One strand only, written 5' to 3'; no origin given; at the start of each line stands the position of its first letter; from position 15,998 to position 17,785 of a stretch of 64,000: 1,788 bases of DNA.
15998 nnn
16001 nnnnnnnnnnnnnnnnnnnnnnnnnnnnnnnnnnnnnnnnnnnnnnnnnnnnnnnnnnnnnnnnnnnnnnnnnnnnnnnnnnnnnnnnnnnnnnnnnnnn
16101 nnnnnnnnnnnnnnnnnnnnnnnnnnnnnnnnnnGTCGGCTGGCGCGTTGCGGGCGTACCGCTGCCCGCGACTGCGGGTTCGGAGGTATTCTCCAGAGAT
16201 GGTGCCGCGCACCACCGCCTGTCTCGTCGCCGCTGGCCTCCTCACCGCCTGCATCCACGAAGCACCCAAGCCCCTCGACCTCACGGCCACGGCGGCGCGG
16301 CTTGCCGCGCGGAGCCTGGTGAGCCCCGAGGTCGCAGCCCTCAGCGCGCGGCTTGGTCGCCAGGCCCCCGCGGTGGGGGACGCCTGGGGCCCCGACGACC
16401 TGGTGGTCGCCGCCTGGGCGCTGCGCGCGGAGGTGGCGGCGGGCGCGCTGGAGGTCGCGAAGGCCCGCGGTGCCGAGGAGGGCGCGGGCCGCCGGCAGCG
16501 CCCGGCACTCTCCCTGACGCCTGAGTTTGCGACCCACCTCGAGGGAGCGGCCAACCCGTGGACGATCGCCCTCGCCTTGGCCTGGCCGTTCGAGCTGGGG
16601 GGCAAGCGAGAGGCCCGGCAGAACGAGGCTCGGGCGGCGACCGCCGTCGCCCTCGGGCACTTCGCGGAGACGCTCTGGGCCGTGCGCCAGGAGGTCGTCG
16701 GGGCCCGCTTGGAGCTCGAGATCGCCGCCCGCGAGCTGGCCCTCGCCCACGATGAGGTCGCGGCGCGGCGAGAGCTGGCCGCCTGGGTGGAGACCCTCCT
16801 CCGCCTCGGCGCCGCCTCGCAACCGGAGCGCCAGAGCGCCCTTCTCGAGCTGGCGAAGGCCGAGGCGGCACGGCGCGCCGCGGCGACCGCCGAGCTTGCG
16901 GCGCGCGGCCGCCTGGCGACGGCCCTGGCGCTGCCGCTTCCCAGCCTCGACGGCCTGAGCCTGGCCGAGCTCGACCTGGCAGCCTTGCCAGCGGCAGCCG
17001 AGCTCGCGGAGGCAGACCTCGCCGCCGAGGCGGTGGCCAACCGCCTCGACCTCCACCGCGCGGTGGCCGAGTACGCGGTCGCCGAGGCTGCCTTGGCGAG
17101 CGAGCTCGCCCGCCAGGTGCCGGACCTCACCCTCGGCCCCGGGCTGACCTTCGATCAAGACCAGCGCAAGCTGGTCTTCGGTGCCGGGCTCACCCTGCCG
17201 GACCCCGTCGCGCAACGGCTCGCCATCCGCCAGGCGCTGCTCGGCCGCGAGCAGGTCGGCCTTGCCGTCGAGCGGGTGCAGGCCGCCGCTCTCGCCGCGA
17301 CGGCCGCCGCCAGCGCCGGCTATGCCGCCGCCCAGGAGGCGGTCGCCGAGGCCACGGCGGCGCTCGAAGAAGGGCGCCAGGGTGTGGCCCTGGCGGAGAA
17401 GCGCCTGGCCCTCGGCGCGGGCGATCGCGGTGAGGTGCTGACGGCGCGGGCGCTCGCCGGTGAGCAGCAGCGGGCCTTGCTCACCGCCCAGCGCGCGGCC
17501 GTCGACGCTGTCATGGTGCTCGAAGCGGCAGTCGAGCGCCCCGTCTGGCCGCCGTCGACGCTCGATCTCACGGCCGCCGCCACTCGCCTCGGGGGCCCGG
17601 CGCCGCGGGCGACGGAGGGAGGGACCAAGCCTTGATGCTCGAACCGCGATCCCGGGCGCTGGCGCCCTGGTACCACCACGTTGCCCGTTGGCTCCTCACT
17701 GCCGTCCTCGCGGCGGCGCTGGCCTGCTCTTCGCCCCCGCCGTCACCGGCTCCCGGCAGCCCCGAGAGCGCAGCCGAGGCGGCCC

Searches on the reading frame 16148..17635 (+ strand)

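Call 7: search_protein_families(library=pfam, proteins=[window:16148-17635:+], max_evalue=0.001)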
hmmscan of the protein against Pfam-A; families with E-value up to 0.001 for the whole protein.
window:16148-17635:+ (495 aa): 1 family
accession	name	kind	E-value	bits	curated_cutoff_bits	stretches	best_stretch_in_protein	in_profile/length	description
PF02321.23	OEP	-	3.4e-17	63.3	22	2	93-260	12-186/187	Outer membrane efflux protein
